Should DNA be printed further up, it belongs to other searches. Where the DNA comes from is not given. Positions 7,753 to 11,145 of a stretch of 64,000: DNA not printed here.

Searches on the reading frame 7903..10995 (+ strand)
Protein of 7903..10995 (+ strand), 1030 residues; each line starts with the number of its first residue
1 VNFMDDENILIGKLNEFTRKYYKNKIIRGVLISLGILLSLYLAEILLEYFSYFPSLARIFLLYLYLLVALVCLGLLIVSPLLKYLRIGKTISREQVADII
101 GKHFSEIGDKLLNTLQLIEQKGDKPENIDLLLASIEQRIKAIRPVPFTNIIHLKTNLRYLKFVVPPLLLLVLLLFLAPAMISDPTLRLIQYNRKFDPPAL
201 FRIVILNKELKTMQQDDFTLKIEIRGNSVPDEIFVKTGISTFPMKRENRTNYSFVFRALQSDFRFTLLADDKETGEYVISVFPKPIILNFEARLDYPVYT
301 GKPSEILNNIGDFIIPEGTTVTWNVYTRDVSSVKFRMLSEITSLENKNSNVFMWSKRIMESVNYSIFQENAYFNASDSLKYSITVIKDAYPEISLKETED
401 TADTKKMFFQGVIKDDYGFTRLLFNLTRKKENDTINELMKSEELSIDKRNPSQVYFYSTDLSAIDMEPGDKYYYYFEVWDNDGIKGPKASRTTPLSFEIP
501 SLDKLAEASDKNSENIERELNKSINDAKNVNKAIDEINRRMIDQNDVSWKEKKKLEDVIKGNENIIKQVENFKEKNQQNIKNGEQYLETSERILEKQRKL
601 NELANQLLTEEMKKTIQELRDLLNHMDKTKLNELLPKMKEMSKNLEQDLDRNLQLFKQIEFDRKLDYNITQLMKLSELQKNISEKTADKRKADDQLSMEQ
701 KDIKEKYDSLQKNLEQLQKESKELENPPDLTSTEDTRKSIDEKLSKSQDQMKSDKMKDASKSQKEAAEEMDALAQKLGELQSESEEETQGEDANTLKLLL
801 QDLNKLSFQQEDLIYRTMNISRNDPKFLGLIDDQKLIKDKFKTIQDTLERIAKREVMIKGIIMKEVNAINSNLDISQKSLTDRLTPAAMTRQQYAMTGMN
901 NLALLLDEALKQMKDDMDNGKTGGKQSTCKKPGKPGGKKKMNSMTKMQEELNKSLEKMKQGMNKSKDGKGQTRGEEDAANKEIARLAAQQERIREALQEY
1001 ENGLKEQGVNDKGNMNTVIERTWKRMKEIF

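Call 74: search_protein_families(library=pfam, proteins=[window:7903-10995:+], max_evalue=0.001)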
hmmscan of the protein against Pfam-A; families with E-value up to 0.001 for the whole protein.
window:7903-10995:+ (1030 aa): 1 family
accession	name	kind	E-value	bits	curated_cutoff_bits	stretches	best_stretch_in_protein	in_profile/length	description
PF13779.11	DUF4175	-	2.2e-12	46.3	27.3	1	290-1006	186-720/825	Domain of unknown function (DUF4175)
